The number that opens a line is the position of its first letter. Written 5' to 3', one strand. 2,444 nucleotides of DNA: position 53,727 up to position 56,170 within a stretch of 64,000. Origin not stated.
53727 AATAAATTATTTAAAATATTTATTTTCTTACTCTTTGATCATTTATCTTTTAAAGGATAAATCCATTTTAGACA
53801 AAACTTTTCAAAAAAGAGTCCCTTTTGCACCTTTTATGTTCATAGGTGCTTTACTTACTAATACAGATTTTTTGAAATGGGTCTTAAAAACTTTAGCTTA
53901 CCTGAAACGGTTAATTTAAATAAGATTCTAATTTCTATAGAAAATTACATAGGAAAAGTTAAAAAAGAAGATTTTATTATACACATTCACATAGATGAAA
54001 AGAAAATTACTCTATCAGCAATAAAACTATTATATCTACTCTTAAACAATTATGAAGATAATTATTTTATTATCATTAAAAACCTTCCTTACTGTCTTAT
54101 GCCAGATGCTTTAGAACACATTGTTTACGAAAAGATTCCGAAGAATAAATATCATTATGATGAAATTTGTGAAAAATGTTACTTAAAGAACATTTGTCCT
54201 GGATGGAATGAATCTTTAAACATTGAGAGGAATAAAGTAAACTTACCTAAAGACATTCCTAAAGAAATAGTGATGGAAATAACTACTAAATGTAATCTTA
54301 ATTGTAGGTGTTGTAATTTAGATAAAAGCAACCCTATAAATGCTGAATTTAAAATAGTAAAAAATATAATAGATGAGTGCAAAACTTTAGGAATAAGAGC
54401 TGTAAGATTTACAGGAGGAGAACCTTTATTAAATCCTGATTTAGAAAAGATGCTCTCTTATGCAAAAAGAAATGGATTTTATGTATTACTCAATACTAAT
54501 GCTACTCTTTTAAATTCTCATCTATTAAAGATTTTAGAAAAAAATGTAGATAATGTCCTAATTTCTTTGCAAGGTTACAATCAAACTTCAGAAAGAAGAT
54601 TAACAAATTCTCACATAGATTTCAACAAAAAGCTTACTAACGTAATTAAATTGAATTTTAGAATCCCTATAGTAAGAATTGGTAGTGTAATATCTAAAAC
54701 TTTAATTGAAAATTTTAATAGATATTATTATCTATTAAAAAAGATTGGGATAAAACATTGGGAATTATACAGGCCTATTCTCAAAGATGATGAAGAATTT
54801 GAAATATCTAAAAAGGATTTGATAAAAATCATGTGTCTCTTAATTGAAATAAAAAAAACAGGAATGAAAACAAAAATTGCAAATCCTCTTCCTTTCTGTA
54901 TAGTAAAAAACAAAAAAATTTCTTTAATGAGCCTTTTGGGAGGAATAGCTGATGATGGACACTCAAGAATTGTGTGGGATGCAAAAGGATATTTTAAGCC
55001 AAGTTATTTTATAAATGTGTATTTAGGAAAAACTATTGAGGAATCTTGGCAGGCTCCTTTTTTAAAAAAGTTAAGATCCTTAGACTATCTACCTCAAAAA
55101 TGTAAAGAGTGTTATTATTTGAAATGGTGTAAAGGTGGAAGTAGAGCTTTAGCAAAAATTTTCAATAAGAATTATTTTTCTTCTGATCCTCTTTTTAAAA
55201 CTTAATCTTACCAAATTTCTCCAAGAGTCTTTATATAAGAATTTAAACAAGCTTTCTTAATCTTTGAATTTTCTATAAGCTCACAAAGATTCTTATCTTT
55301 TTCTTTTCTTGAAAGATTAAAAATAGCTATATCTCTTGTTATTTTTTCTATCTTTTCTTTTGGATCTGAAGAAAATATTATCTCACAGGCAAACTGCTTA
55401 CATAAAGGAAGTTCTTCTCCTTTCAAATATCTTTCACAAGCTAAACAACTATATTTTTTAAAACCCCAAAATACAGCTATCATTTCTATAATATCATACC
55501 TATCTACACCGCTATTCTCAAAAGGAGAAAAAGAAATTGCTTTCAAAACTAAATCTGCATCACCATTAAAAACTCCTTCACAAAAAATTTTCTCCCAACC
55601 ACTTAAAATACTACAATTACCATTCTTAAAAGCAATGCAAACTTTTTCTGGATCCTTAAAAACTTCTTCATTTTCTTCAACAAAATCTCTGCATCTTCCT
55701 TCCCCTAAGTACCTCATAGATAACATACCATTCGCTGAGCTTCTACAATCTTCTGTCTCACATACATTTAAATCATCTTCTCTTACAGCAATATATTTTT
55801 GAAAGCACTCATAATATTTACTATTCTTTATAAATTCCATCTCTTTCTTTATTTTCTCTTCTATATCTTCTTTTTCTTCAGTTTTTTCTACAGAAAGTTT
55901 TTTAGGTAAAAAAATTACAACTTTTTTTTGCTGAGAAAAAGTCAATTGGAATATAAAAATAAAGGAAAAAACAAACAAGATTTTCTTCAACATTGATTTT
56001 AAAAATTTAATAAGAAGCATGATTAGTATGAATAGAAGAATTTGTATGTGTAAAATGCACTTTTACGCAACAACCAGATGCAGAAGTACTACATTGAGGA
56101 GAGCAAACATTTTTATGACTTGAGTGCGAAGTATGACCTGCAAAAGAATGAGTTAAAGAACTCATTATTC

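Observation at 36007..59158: ~23-kb accessory island saturated with radical SAM enzymes plus aminosugar-tailoring genes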

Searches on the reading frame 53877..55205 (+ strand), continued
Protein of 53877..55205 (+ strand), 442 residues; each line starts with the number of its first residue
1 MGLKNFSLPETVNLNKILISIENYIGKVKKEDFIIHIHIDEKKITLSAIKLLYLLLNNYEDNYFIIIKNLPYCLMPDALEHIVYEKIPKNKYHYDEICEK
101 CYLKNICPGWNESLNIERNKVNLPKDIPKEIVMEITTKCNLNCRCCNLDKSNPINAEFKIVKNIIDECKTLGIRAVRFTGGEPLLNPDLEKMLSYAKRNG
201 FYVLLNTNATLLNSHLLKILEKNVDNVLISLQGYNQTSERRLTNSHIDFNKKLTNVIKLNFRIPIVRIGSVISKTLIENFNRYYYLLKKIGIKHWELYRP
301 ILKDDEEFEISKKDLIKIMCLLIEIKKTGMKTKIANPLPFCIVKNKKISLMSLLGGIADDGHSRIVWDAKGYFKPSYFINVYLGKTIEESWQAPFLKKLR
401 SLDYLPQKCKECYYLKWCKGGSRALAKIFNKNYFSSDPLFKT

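Call 88: search_protein_families(library=ncbifam, proteins=[L091:13466-14410:-, L093:6153-7136:+, L093:7139-8170:+, L093:4481-5458:+, L109:4173-4469:+, L097:12952-13215:-, L102:6256-6576:+, L093:14382-14828:-], max_evalue=1e-8)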
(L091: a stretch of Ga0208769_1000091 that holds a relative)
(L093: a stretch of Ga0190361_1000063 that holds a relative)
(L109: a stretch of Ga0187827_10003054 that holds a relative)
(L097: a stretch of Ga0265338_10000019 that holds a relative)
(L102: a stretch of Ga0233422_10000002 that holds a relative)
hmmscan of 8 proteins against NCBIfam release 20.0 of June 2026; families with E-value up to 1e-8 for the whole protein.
L091:13466-14410:- (314 aa): 28 families (the best 25 are shown)
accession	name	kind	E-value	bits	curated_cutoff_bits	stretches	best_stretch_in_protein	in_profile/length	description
NF038332.1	rSAM_rare_HxsC4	exception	5.6e-47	160.5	500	1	6-199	15-213/335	radical SAM protein HxsC4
TIGR03977.1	rSAM_pair_HxsC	equivalog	2.5e-29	102.1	267.9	1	11-230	31-255/292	His-Xaa-Ser system radical SAM maturase HxsC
TIGR04055.1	rSAM_NirJ2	equivalog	2.4e-21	76.6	500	1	13-188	8-182/326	putative heme d1 biosynthesis radical SAM protein NirJ2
TIGR04545.1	rSAM_ahbD_hemeb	equivalog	1.5e-20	73.9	500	1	10-188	5-183/339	heme b synthase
TIGR03913.1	rad_SAM_trio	equivalog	4e-20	71.7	591.75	1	11-219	25-233/477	GDL motif peptide-associated radical SAM/SPASM maturase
TIGR04053.2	TIGR04053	equivalog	4.5e-20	72.2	395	1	46-205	53-211/366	TIGR04053 family radical SAM/SPASM domain-containing protein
TIGR02668.1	moaA_archaeal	equivalog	5e-19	68.4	325.25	1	9-177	14-183/303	GTP 3',8-cyclase MoaA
NF050035.1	rSAM_WgK_link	exception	8e-19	67.8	650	1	6-177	10-181/367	radical SAM/SPASM peptide maturase WgkB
TIGR04466.1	rSAM_BlsE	equivalog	3e-18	66.4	400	1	13-182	11-177/327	cytosylglucuronate decarboxylase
NF001199.0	PRK00164.2-1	equivalog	1.7e-17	63.5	231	1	8-163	15-171/308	GTP 3',8-cyclase MoaA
TIGR04054.1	rSAM_NirJ1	equivalog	1.5e-16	60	650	1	14-168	45-198/387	putative heme d1 biosynthesis radical SAM protein NirJ1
TIGR04103.1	rSAM_nif11_3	equivalog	3.3e-16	58.9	725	1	11-195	11-193/412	nif11-class peptide radical SAM maturase 3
NF045574.1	sacti_mat_StsB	exception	3.9e-16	58.9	625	1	14-178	105-267/466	StsB family radical SAM/SPASM domain sactipeptide maturase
TIGR02666.1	moaA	equivalog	5.4e-16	58.5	284.05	1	11-169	16-182/336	GTP 3',8-cyclase MoaA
TIGR04403.1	rSAM_skfB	equivalog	8e-16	57.8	300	1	2-193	103-290/402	sporulation killing factor system radical SAM maturase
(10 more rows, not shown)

L093:6153-7136:+ (327 aa): 30 families (the best 25 are shown)
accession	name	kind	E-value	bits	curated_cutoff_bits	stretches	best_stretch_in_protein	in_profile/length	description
TIGR04403.1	rSAM_skfB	equivalog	1.1e-20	73.8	300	1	4-184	102-271/402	sporulation killing factor system radical SAM maturase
NF033640.1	N_Twi_rSAM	subfamily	4e-18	65.7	170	1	6-226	110-338/398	twitch domain-containing radical SAM protein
TIGR02666.1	moaA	equivalog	1.9e-17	63.3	284.05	1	6-287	9-288/336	GTP 3',8-cyclase MoaA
TIGR03977.1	rSAM_pair_HxsC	equivalog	2e-17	63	267.9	1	10-180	28-193/292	His-Xaa-Ser system radical SAM maturase HxsC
TIGR04054.1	rSAM_NirJ1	equivalog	2.1e-16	59.5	650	1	10-182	39-202/387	putative heme d1 biosynthesis radical SAM protein NirJ1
TIGR03961.1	rSAM_PTO1314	hypoth_equivalog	4.4e-16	59.1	306.05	1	15-238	31-226/332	PTO1314 family radical SAM protein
NF047865.1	rSAM_PapB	equivalog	4.9e-15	55.6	340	1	7-316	3-308/330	PapB family radical SAM/SPASM ranthipeptide maturase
TIGR04051.1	rSAM_NirJ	equivalog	6.5e-15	55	515.45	1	12-182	7-168/354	heme d1 biosynthesis radical SAM protein NirJ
TIGR04053.2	TIGR04053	equivalog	2.2e-14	53.5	395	1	10-181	11-177/366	TIGR04053 family radical SAM/SPASM domain-containing protein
TIGR04251.1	SCM_rSAM_ScmF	equivalog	2.3e-14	53.5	400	1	5-177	2-169/353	SynChlorMet cassette radical SAM/SPASM protein ScmF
TIGR04546.1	rSAM_ahbC_deAc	equivalog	3.3e-14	52.5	650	1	11-219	43-237/390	12,18-didecarboxysiroheme deacetylase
NF012164.0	AlbA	equivalog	5e-14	51.6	850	1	8-178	114-273/442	subtilosin maturase AlbA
TIGR04250.1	SCM_rSAM_ScmE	equivalog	2.2e-13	49.8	400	1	9-191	5-177/358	SynChlorMet cassette radical SAM/SPASM protein ScmE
TIGR04317.1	W_rSAM_matur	equivalog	4.1e-13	49.2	380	1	6-179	3-173/349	tungsten cofactor oxidoreductase radical SAM maturase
NF038283.1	viperin_w_prok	equivalog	7.4e-13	48.3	180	1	10-164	5-164/281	viperin family antiviral radical SAM protein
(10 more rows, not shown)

L093:7139-8170:+ (343 aa): 30 families (the best 25 are shown)
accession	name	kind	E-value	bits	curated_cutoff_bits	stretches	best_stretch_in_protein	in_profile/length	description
NF033640.1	N_Twi_rSAM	subfamily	1.6e-17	63.7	170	1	5-244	112-358/398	twitch domain-containing radical SAM protein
TIGR02666.1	moaA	equivalog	2.2e-16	59.8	284.05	1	5-107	11-114/336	GTP 3',8-cyclase MoaA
NF047865.1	rSAM_PapB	equivalog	7.7e-16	58.2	340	1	6-183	5-182/330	PapB family radical SAM/SPASM ranthipeptide maturase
TIGR04054.1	rSAM_NirJ1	equivalog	8.8e-16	57.5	650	1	9-182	41-203/387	putative heme d1 biosynthesis radical SAM protein NirJ1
TIGR03978.1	rSAM_paired_1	equivalog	1e-15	57.4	370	1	7-172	86-253/466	His-Xaa-Ser system radical SAM maturase HxsB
TIGR04545.1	rSAM_ahbD_hemeb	equivalog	3.3e-15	56.4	500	1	9-339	5-310/339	heme b synthase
TIGR04051.1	rSAM_NirJ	equivalog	7.6e-15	54.7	515.45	1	10-184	8-171/354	heme d1 biosynthesis radical SAM protein NirJ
TIGR04053.2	TIGR04053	equivalog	1.6e-14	54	395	1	10-323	14-323/366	TIGR04053 family radical SAM/SPASM domain-containing protein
TIGR04317.1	W_rSAM_matur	equivalog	2.4e-14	53.2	380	1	5-181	5-176/349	tungsten cofactor oxidoreductase radical SAM maturase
TIGR04250.1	SCM_rSAM_ScmE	equivalog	5.1e-13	48.7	400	1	7-312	6-290/358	SynChlorMet cassette radical SAM/SPASM protein ScmE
TIGR02668.1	moaA_archaeal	equivalog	6.4e-13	48.4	325.25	1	5-105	11-106/303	GTP 3',8-cyclase MoaA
TIGR04546.1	rSAM_ahbC_deAc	equivalog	8.2e-13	47.9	650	1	8-181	43-205/390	12,18-didecarboxysiroheme deacetylase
TIGR04055.1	rSAM_NirJ2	equivalog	1.2e-12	48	500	1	10-311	6-271/326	putative heme d1 biosynthesis radical SAM protein NirJ2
NF045646.2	rSAM_Se_TrsS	equivalog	1.7e-12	46.6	490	1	7-140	89-217/441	radical SAM (seleno)protein TrsS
NF049973.1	radical_Rv1681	equivalog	8.2e-12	44.7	380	1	13-143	81-203/326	Rv1681 family radical SAM protein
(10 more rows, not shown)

L093:4481-5458:+ (325 aa): 31 families (the best 25 are shown)
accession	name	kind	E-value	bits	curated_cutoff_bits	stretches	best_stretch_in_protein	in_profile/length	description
TIGR04317.1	W_rSAM_matur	equivalog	3.3e-24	85.6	380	1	6-172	4-178/349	tungsten cofactor oxidoreductase radical SAM maturase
NF038283.1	viperin_w_prok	equivalog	2.4e-21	76.1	180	1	11-177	7-187/281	viperin family antiviral radical SAM protein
TIGR04545.1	rSAM_ahbD_hemeb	equivalog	6.8e-21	75.1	500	1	8-206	2-202/339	heme b synthase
TIGR02109.1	PQQ_syn_pqqE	equivalog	7.7e-21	74.4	381.35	1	5-174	6-178/358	pyrroloquinoline quinone biosynthesis protein PqqE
TIGR02666.1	moaA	equivalog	1.2e-20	73.8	284.05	1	8-167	12-179/336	GTP 3',8-cyclase MoaA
TIGR04051.1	rSAM_NirJ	equivalog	1.4e-19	70.3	515.45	1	13-113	9-111/354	heme d1 biosynthesis radical SAM protein NirJ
TIGR02668.1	moaA_archaeal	equivalog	2.4e-19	69.5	325.25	1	7-260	11-266/303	GTP 3',8-cyclase MoaA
TIGR04053.2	TIGR04053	equivalog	2.5e-19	69.7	395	1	5-176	7-184/366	TIGR04053 family radical SAM/SPASM domain-containing protein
TIGR04054.1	rSAM_NirJ1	equivalog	6.4e-19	67.8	650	1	9-202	39-233/387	putative heme d1 biosynthesis radical SAM protein NirJ1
NF050035.1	rSAM_WgK_link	exception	2.2e-17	63.1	650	1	3-149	6-156/367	radical SAM/SPASM peptide maturase WgkB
NF001199.0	PRK00164.2-1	equivalog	8.4e-17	61.3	231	1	7-153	13-162/308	GTP 3',8-cyclase MoaA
TIGR04055.1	rSAM_NirJ2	equivalog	1.3e-16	61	500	1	10-110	4-105/326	putative heme d1 biosynthesis radical SAM protein NirJ2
TIGR04347.1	pseudo_SAM_Halo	equivalog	2.1e-15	56.9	525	1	10-101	42-134/390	TIGR04347 family pseudo-SAM/SPASM protein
NF045574.1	sacti_mat_StsB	exception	2.1e-15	56.5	625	1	11-118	101-209/466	StsB family radical SAM/SPASM domain sactipeptide maturase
NF045702.1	rSAM_GDGT_ether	equivalog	2.1e-15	56.3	450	1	9-151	89-239/486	tetraether lipid synthase Tes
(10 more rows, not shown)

L109:4173-4469:+ (98 aa): 0 families

L097:12952-13215:- (87 aa): 0 families

L102:6256-6576:+ (106 aa): 2 families
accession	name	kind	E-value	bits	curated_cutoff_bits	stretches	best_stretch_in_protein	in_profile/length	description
NF038313.3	HisXaaSer_A4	exception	1.5e-20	73.9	55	1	6-106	2-93/93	His-Xaa-Ser repeat protein HxsA4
NF038309.1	HisXaaSer_A3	equivalog_domain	7.2e-10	38.5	65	0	6-82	2-79/81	His-Xaa-Ser repeat protein HxsA3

L093:14382-14828:- (148 aa): 1 family
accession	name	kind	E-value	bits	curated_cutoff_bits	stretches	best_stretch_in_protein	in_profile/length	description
TIGR03976.1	chp_LLNDYxLRE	equivalog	4.3e-10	39.8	50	1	21-104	1-86/90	His-Xaa-Ser system protein HxsD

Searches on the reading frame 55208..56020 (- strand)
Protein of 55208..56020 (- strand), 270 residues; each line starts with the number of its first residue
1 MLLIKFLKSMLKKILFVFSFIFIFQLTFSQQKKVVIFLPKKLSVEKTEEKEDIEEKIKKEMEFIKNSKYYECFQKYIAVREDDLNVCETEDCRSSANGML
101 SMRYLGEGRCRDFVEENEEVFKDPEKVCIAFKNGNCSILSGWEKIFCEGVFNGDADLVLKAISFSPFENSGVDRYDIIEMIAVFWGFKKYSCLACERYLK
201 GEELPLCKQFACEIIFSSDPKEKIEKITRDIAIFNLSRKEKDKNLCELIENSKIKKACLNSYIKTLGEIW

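Call 5: search_protein_families(library=pfam, proteins=[window:55208-56020:-], max_evalue=0.01)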
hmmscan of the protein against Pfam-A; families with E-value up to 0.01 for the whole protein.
window:55208-56020:- (270 aa): 0 families

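Call 8: search_protein_families(library=ncbifam, proteins=[window:55208-56020:-], max_evalue=0.01)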
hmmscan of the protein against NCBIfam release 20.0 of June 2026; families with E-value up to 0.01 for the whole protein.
window:55208-56020:- (270 aa): 0 families

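Call 46: search_protein_families(library=padloc, proteins=[window:55208-56020:-], max_evalue=0.01)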
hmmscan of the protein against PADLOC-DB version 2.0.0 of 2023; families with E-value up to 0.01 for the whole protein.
window:55208-56020:- (270 aa): 0 families

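Call 49: find_homologous_proteins(query=window:55208-56020:-, max_evalue=0.001)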
Query window:55208-56020:- (270 aa): 3 proteins with E <= 0.001 among 961 candidates.
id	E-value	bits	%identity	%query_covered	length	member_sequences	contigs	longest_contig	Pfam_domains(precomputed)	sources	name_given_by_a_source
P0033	1.8e-173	593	100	100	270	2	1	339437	-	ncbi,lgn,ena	-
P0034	3.2e-88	314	64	86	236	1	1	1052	-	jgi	-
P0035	7.1e-57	211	44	97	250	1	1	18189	-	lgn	-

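Call 51: find_encoding_contigs(protein=P0033, flank=3000, max_places=3)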
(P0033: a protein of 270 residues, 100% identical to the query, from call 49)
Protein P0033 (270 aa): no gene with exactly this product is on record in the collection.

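Call 73: predict_structure(alignment_id=A7)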
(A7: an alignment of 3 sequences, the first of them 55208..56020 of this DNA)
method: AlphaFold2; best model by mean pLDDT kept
length: 270 residues; sequences in the alignment: 3
mean_pLDDT: 83.7   pTM: 0.73
mean pLDDT of the five models: 83.7, 82.7, 75.7, 73.9, 62.9
residues with pLDDT >= 90: 159; 70-90: 58; 50-70: 34; < 50: 19
segments of 3 or more residues with pLDDT < 50: 28-45
pLDDT, mean of each block of 10 residues (from residue 1): 64 69 54 34 45 89 85 92 92 91 95 86 91 95 95 93 74 87 95 91 84 94 95 95 94 94 87
secondary structure, 60 per line:
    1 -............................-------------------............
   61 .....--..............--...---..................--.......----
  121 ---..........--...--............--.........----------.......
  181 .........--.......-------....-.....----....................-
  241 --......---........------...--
elements in order: H2-29 H49-65 H68-81 H90-107 H110-116 H124-133 H141-152 H155-163 H174-189 H192-198 H206-209 H211-215 H220-239 H243-248 H252-259

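Call 75: fold_search(model_id=the predicted structure, library=pdb)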
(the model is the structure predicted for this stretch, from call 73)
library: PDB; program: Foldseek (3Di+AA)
matches with E <= 10: 117; with E <= 0.001: 0
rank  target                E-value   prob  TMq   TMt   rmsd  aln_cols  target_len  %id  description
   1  3gw4_B                5.5e-01  0.20  0.16  0.21  14.9       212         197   10  Crystal structure of uncharacterized protein from Deinococcus radiodurans. Northeast Structural Genomics Consortium Ta (released 2009-04-21)
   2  5cwp                  1.6e+00  0.06  0.13  0.15  19.5       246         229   11  Crystal structure of de novo designed helical repeat protein DHR79 (released 2015-12-16)
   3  5a63_C                2.0e+00  0.08  0.13  0.14  20.6       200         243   12  Cryo-EM structure of the human gamma-secretase complex at 3.4 angstrom resolution. (released 2015-08-05)
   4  1gu9_F                2.1e+00  0.08  0.16  0.20  13.0       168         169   12  Crystal Structure of Mycobacterium tuberculosis Alkylperoxidase AhpD (released 2002-02-14)
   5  2nw7_A                2.1e+00  0.05  0.14  0.15  27.9       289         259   10  Crystal Structure of Tryptophan 2,3-dioxygenase (TDO) from Xanthomonas campestris in complex with ferric heme. Northea (released 2006-12-19)
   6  1gu9_C                2.3e+00  0.08  0.16  0.20  13.0       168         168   12  Crystal Structure of Mycobacterium tuberculosis Alkylperoxidase AhpD (released 2002-02-14)
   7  8amz_T                2.9e+00  0.13  0.19  0.20  12.0       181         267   14  Spinach 19S proteasome (released 2022-08-24)
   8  1lw1_C                3.3e+00  0.07  0.16  0.20  13.6       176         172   11  Crystal Structure Of Mycobacterium Tuberculosis Alkylperoxidase Ahpd H137F mutant (released 2002-07-17)
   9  6zy3_H                3.8e+00  0.05  0.14  0.15  18.7       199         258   10  Cryo-EM structure of MlaFEDB in complex with phospholipid (released 2020-11-25)
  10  7zet_A                3.8e+00  0.03  0.13  0.10  23.4       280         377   10  Crystal structure of human Clusterin, crystal form I (released 2023-10-11)
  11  6s7i_B                3.9e+00  0.06  0.17  0.12  16.9       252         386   12  Arbitrium receptor from a Bacillus subtilis Katmira33 phage (released 2021-04-14)
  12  4gpc_B                3.9e+00  0.03  0.11  0.13  18.7       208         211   10  Structure of the biliverdin-HmuO, heme oxygenase from Corynebacterium diphtheriae (released 2013-08-21)
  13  1me5_A                4.1e+00  0.06  0.17  0.21  13.4       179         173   12  Crystal Structure of Mycobacterium Tuberculosis Alkylperoxidase AhpD H132Q Mutant (released 2002-09-11)
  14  4i1a_B                4.1e+00  0.06  0.17  0.15  13.0       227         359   10  Crystal Structure of the Apo Form of RapI (released 2013-04-03)
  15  8e0m_H                4.1e+00  0.04  0.12  0.17  18.8       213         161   12  Homotrimeric variant of tcTRP9, BGL15 (released 2023-04-12)
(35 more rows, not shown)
